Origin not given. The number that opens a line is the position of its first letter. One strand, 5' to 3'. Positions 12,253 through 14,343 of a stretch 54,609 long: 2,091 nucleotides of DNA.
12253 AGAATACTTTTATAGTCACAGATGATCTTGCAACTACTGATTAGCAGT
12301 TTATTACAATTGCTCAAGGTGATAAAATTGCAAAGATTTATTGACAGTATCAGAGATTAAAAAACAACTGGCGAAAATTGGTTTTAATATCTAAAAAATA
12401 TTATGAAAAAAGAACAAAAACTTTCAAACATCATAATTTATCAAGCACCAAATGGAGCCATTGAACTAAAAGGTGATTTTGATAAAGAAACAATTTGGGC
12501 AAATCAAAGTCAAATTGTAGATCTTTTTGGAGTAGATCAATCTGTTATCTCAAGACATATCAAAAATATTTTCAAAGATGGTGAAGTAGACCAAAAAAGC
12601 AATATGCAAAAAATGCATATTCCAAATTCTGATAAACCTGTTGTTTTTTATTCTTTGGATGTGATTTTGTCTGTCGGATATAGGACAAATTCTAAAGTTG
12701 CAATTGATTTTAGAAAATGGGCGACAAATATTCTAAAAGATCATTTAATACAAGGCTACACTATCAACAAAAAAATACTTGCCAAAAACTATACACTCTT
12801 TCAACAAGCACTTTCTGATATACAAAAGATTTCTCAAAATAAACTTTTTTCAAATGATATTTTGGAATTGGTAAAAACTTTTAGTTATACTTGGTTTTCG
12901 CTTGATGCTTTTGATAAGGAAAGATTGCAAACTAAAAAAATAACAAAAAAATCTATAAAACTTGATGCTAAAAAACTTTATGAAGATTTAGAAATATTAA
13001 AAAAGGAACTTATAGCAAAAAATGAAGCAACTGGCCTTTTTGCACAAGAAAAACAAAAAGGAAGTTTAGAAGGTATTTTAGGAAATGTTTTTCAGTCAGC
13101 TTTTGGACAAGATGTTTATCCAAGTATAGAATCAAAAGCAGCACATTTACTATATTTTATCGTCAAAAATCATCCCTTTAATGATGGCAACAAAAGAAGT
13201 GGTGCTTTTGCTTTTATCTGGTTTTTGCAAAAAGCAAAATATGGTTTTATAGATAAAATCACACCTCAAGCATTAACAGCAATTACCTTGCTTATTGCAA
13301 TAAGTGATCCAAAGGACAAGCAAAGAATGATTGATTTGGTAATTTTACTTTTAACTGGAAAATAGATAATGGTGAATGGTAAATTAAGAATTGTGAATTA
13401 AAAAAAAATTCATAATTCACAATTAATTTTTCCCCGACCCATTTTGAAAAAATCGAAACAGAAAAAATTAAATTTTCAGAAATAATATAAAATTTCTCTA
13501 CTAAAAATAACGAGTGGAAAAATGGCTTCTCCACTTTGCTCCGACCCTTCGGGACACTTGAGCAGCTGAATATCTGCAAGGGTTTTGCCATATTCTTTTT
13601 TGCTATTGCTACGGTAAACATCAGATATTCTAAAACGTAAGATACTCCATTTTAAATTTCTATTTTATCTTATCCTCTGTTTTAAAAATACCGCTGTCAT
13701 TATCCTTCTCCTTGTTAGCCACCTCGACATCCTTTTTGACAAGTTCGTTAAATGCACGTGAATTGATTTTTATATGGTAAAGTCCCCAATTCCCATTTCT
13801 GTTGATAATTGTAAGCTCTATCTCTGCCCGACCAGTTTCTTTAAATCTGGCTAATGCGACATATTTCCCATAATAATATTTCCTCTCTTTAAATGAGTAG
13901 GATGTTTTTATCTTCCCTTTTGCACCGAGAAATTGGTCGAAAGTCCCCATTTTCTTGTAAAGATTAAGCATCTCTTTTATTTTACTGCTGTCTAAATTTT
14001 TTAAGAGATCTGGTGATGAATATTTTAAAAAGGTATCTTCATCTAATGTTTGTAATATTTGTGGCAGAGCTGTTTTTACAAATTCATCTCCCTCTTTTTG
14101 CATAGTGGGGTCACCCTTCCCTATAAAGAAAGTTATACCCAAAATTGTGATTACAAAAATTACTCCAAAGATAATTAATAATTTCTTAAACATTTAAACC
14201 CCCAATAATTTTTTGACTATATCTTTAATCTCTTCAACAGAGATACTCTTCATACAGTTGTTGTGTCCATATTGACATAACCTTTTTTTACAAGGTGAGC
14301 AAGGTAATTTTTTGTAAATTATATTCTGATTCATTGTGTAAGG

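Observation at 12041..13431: Accessory island with a RhuM-Doc/Fic fusion protein and an upstream small ORF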

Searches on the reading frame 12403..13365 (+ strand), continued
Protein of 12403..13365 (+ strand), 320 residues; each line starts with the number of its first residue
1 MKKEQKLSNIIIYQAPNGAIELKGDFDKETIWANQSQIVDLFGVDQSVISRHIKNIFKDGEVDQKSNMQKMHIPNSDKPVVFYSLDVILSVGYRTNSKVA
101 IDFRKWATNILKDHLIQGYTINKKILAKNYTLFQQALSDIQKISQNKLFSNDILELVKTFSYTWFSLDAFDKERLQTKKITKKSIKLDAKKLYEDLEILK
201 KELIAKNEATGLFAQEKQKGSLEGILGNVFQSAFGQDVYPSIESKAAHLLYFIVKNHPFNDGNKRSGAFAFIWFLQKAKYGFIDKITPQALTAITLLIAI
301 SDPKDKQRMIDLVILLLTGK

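Call 81: find_related_loci(query=A3, collection=viral_contigs, flank=4000)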
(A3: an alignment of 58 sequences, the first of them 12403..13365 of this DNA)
Query A3 (320 aa) in viral_contigs; peptide patterns used: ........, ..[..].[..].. (x = any residue, [..] = any of these).
331 stretches matched a pattern; 129 encode a relative of the query (tblastn E <= 1e-3); the best 80 are kept; 80 distinct loci.
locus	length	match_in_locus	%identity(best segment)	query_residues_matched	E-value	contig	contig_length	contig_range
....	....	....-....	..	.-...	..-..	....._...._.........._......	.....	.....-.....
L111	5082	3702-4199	42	151-313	5e-32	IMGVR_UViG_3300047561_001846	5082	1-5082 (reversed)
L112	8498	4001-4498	37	155-317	1e-26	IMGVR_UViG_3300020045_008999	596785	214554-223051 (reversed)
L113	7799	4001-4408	36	9-139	1e-22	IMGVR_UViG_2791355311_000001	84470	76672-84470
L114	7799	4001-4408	36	9-139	1e-22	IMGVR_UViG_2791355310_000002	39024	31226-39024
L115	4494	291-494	51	208-275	4e-15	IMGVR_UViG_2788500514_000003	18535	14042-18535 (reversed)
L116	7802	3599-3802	51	208-275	7e-14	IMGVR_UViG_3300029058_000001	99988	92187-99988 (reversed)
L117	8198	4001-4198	50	210-275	2e-13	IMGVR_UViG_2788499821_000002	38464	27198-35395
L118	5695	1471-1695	45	199-276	2e-13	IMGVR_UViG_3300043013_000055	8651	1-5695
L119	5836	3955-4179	45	199-276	2e-13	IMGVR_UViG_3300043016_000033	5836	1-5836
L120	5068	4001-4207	45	208-276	7e-13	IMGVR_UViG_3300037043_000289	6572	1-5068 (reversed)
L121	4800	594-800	45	208-276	7e-13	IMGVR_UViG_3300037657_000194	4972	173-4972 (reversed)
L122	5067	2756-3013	37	176-275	1e-12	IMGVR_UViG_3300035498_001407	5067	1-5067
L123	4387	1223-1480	37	176-275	1e-12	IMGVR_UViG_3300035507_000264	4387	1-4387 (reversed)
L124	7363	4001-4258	37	176-275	1e-12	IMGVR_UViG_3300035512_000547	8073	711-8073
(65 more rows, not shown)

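Call 85: search_dna_similar(query=window:12403-13365:+, collection=plasmids, mode=protein, max_rows=15)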
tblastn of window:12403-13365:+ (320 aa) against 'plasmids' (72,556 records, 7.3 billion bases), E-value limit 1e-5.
Records with a match: 327; places in all: 355; records where one place covers at least 80% of the query: 16.
Best place of each record, by identity: <60% 327.
By first word of the organism name: Enterococcus 207; Bacteroides 38; Parabacteroides 11; Ligilactobacillus 10; Phocaeicola 8; Aeromonas 5; Pseudomonas 5; Vibrio 4; Legionella 4; Roseomonas 4; and 26 more.
By predicted mobility (MOB-suite, as given by PLSDB): conjugative 171; non-mobilizable 116; mobilizable 40.
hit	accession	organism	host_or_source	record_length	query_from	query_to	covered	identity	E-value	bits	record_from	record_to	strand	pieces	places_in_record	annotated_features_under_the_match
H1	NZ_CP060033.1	Aeromonas salmonicida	Sebastes schlegeli,Head kidney, Spleen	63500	3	318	99%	39.9%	5e-66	231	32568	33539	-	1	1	virulence protein RhuM/Fic/DOC family protein | chromosome segregation protein ParM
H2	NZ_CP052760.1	Pseudomonas aeruginosa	cell culture,tung meal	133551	10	277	84%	44.5%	2e-72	250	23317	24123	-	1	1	rhuM: RhuM family protein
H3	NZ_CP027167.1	Pseudomonas paraeruginosa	-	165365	10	277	84%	44.5%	2e-72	250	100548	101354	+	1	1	rhuM: RhuM family protein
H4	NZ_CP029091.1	Pseudomonas paraeruginosa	-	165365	10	277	84%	44.5%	2e-72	250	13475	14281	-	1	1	rhuM: RhuM family protein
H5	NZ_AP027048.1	Vibrio nigripulchritudo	Penaeus vannamei,cell ...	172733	10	317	96%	38.6%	4e-64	226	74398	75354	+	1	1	virulence protein RhuM/Fic/DOC family protein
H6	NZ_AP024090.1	Vibrio nigripulchritudo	-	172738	10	317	96%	38.6%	4e-64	226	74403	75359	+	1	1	virulence protein RhuM/Fic/DOC family protein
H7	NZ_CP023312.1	Vibrio anguillarum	Dicentrarchus labrax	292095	6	317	98%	37.7%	8e-61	216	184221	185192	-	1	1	virulence protein RhuM/Fic/DOC family protein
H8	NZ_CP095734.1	Methylophaga pinxianii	pure culture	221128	8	313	96%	38.3%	3e-61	217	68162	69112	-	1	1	virulence protein RhuM/Fic/DOC family protein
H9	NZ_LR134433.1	Legionella adelaidensis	environmental,Cooling tower water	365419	7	317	97%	37.3%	5e-59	211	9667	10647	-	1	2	rhuM: RhuM family protein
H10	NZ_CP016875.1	Legionella pneumophila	Glomma River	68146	10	317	96%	36.3%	4e-57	205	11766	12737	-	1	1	virulence protein RhuM/Fic/DOC family protein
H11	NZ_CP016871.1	Legionella pneumophila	industrial building air scrubber liquid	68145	10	317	96%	36.3%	4e-57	205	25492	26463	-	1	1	virulence protein RhuM/Fic/DOC family protein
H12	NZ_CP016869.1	Legionella pneumophila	clinical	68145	10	317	96%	36.3%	4e-57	205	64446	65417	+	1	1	virulence protein RhuM/Fic/DOC family protein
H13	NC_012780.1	[Eubacterium] eligens ATCC 27750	-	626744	41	318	87%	40.2%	1e-47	178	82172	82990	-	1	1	rhuM: RhuM family protein | Fic family protein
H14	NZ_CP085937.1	Lachnospira eligens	-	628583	41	318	87%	40.2%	1e-47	178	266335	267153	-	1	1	rhuM: RhuM family protein | Fic family protein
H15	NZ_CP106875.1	Shewanella xiamenensis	Danio rerio,cell culture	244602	12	313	94%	36.6%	1e-57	207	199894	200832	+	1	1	virulence protein RhuM/Fic/DOC family protein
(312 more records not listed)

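Call 86: search_dna_similar(query=window:12403-13365:+, collection=phages, mode=protein, max_rows=10)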
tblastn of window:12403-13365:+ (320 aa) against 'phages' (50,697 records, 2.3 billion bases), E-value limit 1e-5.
Records with a match: 79; places in all: 80; records where one place covers at least 80% of the query: 1.
Best place of each record, by identity: <60% 79.
By first word of the organism name: Streptococcus 50; Bacteriophage 18; Gordonia 4; Wolbachia 2; Siphoviridae 1; Salmonella 1; Methanobrevibacter 1; Listeria 1; Monoglobales 1.
By host as written in the record: - 20; Streptococcus suis 6; Gordonia terrae 3612 4; Streptococcus mitis SK321 1; Wolbachia endosymbiont wVitA of Nasonia vitripennis 1; Streptococcus anginosus CCUG_39159 1; Streptococcus anginosus MAS624 1; Streptococcus anginosus SRR387639 1; and 44 more.
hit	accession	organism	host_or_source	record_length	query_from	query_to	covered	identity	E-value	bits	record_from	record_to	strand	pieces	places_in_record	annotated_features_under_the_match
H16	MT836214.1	Bacteriophage sp.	human fecal samples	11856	17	319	95%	33.5%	9e-44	166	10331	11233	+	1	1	record has no annotation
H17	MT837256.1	Bacteriophage sp.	human fecal samples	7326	5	132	40%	47.7%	7e-33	134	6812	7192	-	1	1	record has no annotation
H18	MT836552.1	Bacteriophage sp.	human fecal samples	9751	10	159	47%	35.9%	6e-22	102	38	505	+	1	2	record has no annotation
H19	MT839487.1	Bacteriophage sp.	human fecal samples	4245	8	143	43%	38.5%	8e-21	99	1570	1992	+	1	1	record has no annotation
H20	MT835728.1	Bacteriophage sp.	human fecal samples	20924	10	125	36%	44.5%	2e-21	100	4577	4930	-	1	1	record has no annotation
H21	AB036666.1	Wolbachia phage WO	-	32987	10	143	42%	37.8%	2e-22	103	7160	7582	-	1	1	gp8: similar to RhuM of Salmonella typhimurium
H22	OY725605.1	Siphoviridae sp. ctl617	-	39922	1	162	51%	31.2%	5e-22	102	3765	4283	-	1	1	hypothetical protein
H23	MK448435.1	Streptococcus satellite phage Javan332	Streptococcus mitis SK321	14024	11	143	42%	36.7%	1e-21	101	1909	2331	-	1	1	putative DNA-binding protein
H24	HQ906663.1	Wolbachia endosymbiont wVitA of Nasonia vitripennis phage ...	Wolbachia endosymbiont wVitA of Nasonia ...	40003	8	143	43%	35.9%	4e-19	94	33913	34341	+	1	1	record has no annotation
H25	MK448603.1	Streptococcus satellite phage Javan67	Streptococcus anginosus CCUG_39159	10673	11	143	42%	36.6%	3e-22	102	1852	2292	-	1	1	putative DNA-binding protein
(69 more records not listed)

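Call 87: get_annotated_region(hit=H5, flank=4000)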
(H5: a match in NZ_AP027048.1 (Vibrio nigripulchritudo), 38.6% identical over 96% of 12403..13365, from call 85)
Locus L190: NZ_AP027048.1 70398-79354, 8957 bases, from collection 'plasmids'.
description: Vibrio nigripulchritudo strain TUMSAT-V.nig1 plasmid pTUMSAT-V.nig1-2, complete sequence
organism: Vibrio nigripulchritudo (NCBI taxid 28173)
taxonomy: Bacteria; Pseudomonadota; Gammaproteobacteria; Vibrionales; Vibrionaceae; Vibrio; Vibrio nigripulchritudo
host: -; source: Penaeus vannamei,cell culture,Circulating aquarium; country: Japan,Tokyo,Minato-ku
typing (MOB-suite, as given by PLSDB): non-mobilizable
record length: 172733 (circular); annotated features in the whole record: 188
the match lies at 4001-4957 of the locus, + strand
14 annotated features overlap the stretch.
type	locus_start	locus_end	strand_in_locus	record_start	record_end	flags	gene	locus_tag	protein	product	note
CDS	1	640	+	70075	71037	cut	-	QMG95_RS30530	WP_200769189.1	DNA replication terminus site-binding protein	GO:0006274 - DNA replication termination [Evidence IEA]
CDS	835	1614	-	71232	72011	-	-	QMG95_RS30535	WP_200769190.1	heparin lyase I family protein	-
CDS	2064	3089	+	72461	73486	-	-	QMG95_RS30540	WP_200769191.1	hypothetical protein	-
CDS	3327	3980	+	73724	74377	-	-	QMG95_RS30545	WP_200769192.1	hypothetical protein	-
CDS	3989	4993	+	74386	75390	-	-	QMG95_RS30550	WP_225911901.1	virulence protein RhuM/Fic/DOC family protein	-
CDS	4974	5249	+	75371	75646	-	-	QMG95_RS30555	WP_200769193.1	helix-turn-helix domain-containing protein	-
CDS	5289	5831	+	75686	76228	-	-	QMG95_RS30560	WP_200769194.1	DUF262 domain-containing protein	-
CDS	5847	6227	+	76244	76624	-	-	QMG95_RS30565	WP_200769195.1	hypothetical protein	-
CDS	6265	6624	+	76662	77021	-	-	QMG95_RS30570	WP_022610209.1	hypothetical protein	-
CDS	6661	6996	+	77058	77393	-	-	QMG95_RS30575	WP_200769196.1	hypothetical protein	-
CDS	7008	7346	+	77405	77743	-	-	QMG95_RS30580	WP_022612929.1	hypothetical protein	-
CDS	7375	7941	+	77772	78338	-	-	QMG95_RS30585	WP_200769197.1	hypothetical protein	-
CDS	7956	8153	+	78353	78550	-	-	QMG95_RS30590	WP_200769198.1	hypothetical protein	-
CDS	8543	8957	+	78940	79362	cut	-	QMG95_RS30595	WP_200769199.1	hypothetical protein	-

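Call 88: get_annotated_region(hit=H10, flank=4000)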
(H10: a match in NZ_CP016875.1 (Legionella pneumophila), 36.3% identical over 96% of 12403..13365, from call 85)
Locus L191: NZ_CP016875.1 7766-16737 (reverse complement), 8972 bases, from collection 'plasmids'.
description: Legionella pneumophila subsp. pneumophila strain FFI329 plasmid unnamed, complete sequence
organism: Legionella pneumophila (NCBI taxid 91891)
taxonomy: Bacteria; Pseudomonadota; Gammaproteobacteria; Legionellales; Legionellaceae; Legionella; Legionella pneumophila
host: -; source: Glomma River; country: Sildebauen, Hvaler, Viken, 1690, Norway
typing (MOB-suite, as given by PLSDB): conjugative; relaxase MOBF; mating-pair formation MPF_F
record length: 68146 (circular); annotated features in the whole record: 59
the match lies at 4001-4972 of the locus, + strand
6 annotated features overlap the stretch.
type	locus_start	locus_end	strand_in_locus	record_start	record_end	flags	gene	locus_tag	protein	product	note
CDS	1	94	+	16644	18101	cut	-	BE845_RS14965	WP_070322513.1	transposase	-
CDS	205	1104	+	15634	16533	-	-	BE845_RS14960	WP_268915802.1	tyrosine-type recombinase/integrase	GO:0015074 - DNA integration [Evidence IEA]; GO:0006310 - DNA recombination [Evidence IEA]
CDS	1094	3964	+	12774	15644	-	-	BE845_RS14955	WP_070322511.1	Tn3 family transposase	-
CDS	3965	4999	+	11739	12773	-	-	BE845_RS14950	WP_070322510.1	virulence protein RhuM/Fic/DOC family protein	-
CDS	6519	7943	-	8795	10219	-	-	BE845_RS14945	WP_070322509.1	ankyrin repeat domain-containing protein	-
CDS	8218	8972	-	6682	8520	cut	-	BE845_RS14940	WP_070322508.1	hypothetical protein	-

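Call 89: get_annotated_region(hit=H1, flank=4000)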
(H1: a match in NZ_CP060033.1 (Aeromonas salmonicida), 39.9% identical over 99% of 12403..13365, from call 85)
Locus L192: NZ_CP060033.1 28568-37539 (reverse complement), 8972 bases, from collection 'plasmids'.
description: Aeromonas salmonicida subsp. masoucida strain BR19001YR plasmid pBY3, complete sequence
organism: Aeromonas salmonicida (NCBI taxid 197700)
taxonomy: Bacteria; Pseudomonadota; Gammaproteobacteria; Aeromonadales; Aeromonadaceae; Aeromonas; Aeromonas salmonicida
host: -; source: Sebastes schlegeli,Head kidney, Spleen; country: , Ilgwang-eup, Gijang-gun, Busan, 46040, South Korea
typing (MOB-suite, as given by PLSDB): conjugative; replicon rep_cluster_294; relaxase MOBP; mating-pair formation MPF_T
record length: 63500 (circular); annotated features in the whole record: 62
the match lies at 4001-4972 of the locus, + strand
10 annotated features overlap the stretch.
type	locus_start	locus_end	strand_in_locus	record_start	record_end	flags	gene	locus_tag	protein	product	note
CDS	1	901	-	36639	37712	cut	-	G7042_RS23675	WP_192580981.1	DUF6765 family protein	-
CDS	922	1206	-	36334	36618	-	-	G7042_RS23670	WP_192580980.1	hypothetical protein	-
CDS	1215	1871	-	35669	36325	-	-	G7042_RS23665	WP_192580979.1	hypothetical protein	-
CDS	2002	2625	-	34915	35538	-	-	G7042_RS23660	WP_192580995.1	recombinase family protein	-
CDS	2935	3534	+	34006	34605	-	-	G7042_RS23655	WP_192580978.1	hypothetical protein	-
CDS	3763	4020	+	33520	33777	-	-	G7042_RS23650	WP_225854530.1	chromosome segregation protein ParM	-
CDS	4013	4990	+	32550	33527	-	-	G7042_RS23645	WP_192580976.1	virulence protein RhuM/Fic/DOC family protein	-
CDS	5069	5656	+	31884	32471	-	-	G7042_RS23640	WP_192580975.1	DUF2913 family protein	-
CDS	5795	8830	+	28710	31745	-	-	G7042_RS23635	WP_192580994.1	Tn3 family transposase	-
CDS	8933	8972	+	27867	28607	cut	-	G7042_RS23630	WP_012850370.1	TraX family protein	-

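Call 102: find_encoding_contigs(protein=P0006, flank=4000, max_places=1)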
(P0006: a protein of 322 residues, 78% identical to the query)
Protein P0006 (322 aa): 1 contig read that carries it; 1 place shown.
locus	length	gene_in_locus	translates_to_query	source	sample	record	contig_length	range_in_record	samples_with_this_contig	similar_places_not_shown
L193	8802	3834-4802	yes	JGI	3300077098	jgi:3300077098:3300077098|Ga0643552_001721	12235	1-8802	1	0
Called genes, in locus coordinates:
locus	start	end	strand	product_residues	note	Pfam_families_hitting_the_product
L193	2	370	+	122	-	?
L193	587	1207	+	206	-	-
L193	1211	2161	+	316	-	PF01715:IPPT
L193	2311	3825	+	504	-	PF12161:HsdM_N, PF02384:N6_Mtase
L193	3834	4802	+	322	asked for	PF13310:Virulence_RhuM, PF02661:Fic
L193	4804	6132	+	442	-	PF01420:Methylase_S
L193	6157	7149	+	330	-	-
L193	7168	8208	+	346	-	PF13310:Virulence_RhuM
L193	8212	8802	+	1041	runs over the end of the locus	PF04313:HSDR_N, PF00270:DEAD (faint), PF04851:ResIII, PF18766:SWI2_SNF2, PF22679:T1R_D3-like, PF11867:T1RH-like_C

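Call 103: find_encoding_contigs(protein=P0013, flank=4000, max_places=1)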
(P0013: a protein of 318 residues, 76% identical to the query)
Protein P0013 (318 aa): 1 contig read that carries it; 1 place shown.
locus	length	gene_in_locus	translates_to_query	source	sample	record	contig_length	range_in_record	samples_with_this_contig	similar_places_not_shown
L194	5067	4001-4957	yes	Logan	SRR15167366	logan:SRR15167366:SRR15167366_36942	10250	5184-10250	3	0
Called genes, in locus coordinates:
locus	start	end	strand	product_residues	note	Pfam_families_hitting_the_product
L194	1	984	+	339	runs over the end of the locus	PF10432:bact-PGI_C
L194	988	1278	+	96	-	PF02686:GatC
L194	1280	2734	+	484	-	PF01425:Amidase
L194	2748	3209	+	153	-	-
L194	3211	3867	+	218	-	PF01351:RNase_HII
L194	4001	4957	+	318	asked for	PF13310:Virulence_RhuM, PF02661:Fic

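Call 104: find_encoding_contigs(protein=P0017, flank=4000, max_places=1)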
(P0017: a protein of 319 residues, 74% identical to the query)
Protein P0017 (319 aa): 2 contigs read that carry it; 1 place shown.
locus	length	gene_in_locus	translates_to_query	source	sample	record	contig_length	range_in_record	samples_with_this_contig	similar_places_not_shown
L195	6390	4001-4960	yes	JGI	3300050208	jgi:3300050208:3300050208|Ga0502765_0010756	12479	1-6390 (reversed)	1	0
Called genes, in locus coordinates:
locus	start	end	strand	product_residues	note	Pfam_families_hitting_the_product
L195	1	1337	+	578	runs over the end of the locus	PF00005:ABC_tran, PF13304:AAA_21 (faint), PF13555:AAA_29 (faint), PF12848:ABC_tran_Xtn, PF00005:ABC_tran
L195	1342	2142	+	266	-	PF00398:RrnaAD, PF13649:Methyltransf_25 (weak)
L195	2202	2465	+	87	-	-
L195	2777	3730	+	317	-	PF01207:Dus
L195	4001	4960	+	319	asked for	PF13310:Virulence_RhuM, PF02661:Fic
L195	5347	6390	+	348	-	?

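Call 105: find_encoding_contigs(protein=P0020, flank=4000, max_places=1)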
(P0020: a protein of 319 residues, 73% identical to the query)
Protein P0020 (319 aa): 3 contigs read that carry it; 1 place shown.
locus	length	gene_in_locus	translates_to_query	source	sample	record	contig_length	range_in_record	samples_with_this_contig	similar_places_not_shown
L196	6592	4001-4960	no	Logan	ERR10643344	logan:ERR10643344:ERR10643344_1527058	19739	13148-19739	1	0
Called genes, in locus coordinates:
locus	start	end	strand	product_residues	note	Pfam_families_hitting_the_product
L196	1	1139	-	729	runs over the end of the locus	PF01510:Amidase_2, PF08486:SpoIID (weak)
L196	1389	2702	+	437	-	PF02397:Bac_transf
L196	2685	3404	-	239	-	PF00571:CBS (weak)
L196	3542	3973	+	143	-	PF00293:NUDIX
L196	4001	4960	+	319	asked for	PF13310:Virulence_RhuM, PF02661:Fic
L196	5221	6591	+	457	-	?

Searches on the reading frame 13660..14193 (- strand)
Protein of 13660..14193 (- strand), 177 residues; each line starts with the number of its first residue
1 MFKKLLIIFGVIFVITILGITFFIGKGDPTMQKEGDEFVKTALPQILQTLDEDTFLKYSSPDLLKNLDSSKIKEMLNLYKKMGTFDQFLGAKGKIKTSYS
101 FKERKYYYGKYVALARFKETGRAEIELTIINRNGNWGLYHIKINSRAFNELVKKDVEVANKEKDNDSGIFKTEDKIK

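Call 60: find_homologous_proteins(query=window:13660-14193:-)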
Query window:13660-14193:- (177 aa): 1 proteins with E <= 0.001 among 46 candidates.
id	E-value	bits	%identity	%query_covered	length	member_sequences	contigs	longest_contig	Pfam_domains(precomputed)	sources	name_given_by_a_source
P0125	2.2e-109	381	100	100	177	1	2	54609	-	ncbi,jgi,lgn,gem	-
